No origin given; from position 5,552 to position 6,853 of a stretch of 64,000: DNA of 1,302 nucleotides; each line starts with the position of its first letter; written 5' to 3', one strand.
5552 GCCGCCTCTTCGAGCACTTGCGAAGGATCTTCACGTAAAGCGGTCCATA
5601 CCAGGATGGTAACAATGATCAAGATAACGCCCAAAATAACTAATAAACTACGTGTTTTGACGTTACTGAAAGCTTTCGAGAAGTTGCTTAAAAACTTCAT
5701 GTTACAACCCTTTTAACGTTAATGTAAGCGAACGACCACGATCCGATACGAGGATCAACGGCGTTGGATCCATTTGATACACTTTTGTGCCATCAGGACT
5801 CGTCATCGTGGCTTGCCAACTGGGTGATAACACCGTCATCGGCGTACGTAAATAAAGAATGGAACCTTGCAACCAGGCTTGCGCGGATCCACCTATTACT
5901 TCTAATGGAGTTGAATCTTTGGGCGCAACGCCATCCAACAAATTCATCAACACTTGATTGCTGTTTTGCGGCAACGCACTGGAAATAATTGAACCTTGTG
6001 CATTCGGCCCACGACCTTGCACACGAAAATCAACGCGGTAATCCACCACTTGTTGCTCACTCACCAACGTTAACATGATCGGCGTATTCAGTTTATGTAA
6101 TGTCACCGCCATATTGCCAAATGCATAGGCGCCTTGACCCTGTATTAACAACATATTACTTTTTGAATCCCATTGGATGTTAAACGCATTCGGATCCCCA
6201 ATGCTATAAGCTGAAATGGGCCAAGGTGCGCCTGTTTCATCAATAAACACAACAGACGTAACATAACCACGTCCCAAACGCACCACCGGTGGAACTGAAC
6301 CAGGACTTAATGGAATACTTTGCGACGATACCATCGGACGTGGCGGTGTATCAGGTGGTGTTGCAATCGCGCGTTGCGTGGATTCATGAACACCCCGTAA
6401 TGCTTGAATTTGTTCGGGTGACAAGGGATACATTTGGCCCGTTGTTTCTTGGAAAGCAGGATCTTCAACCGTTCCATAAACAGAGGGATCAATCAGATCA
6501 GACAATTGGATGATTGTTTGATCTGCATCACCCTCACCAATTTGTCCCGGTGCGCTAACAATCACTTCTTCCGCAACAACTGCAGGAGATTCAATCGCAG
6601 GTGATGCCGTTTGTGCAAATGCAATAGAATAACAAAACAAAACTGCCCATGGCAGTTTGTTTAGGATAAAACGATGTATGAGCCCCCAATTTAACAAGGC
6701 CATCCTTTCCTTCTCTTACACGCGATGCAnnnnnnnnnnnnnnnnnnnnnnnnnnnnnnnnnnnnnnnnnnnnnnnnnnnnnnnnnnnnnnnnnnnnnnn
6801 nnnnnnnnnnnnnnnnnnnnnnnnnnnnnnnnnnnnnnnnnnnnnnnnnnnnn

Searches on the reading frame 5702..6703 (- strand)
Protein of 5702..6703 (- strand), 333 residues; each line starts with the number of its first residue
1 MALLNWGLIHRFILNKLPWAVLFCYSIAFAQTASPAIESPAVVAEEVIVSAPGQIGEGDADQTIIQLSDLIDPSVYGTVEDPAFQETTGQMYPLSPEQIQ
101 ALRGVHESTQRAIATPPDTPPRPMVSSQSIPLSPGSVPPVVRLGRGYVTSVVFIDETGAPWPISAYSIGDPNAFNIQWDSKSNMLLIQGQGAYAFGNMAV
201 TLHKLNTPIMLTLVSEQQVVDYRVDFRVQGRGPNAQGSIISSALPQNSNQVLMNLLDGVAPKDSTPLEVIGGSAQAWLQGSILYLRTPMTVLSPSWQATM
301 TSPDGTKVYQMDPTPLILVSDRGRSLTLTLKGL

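Call 24: search_protein_families(library=pfam, proteins=[window:5702-6703:-], max_evalue=0.00001)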
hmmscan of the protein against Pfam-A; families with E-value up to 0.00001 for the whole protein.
window:5702-6703:- (333 aa): 1 family
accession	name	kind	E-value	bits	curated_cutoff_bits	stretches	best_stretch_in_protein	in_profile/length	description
PF12293.13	T4BSS_DotH_IcmK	-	1.1e-85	287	25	1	93-326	1-236/238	Putative outer membrane core complex of type IVb secretion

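Call 49: find_homologous_proteins(query=window:5702-6703:-)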
Query window:5702-6703:- (333 aa): 414 proteins with E <= 0.001 among 3396 candidates; the best 120 are listed.
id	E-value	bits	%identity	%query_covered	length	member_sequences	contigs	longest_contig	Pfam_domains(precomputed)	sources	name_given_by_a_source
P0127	1.2e-216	736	100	100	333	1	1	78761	PF12293.14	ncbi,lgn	-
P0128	2.7e-164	564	77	99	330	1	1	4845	PF12293.14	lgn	-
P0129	6.5e-160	550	74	99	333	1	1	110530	PF12293.14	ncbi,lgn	-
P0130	5.8e-155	533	74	98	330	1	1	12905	PF12293.14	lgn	-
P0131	1.4e-127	443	64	94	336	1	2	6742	PF12293.14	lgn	-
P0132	6.2e-126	438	70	81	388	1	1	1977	PF12293.14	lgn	-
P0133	8.4e-126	438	66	89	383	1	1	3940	PF12293.14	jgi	-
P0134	1.3e-123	430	72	79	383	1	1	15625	PF12293.14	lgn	-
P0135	3.7e-123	429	69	80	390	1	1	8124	PF12293.14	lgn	-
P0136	5.4e-123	428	70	81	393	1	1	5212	PF12293.14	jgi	jgi:intracellular multiplication protein IcmK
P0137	1.9e-122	427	68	80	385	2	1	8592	PF12293.14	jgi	jgi:intracellular multiplication protein IcmK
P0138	6.1e-122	425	70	79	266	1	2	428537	PF12293.14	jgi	jgi:intracellular multiplication protein IcmK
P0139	8.1e-122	425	70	79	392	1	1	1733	PF12293.14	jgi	-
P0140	8.2e-122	424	71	79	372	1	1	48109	PF12293.14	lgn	-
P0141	9.2e-121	421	68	80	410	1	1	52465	PF12293.14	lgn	-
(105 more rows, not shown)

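Call 50: find_encoding_contigs(protein=P0127, flank=10000, max_places=3)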
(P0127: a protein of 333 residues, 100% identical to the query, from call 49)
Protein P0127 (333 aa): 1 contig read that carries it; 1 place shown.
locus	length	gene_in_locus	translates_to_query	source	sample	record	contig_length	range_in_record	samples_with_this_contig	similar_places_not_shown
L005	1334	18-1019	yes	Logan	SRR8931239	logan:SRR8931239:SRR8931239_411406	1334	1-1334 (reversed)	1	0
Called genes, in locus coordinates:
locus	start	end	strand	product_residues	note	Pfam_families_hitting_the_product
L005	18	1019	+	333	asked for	PF12293:T4BSS_DotH_IcmK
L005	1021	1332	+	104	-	?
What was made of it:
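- Tried and rejected: The DotH look-up returned only a 1.3-kb Logan contig (call 50).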

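Call 52: list_cluster_members(proteins=[P0127, P0001, P0129])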
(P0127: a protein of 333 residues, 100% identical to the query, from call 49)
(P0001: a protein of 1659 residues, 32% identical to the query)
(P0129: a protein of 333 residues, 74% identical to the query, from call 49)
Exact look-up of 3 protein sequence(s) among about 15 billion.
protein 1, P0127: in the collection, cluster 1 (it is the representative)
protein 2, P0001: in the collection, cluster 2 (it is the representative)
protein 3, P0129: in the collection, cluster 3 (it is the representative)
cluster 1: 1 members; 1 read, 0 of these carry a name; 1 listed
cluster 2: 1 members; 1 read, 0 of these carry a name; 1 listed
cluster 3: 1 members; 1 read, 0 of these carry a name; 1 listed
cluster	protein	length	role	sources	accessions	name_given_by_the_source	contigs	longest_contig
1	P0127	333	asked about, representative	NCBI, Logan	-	-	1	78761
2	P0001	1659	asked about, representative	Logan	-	-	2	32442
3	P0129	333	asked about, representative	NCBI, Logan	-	-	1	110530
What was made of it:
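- The source appears to be a MAG-type contig of 78,761 nt (calls 49, 52).
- Tried and rejected: The cluster look-up gave no names (call 52).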
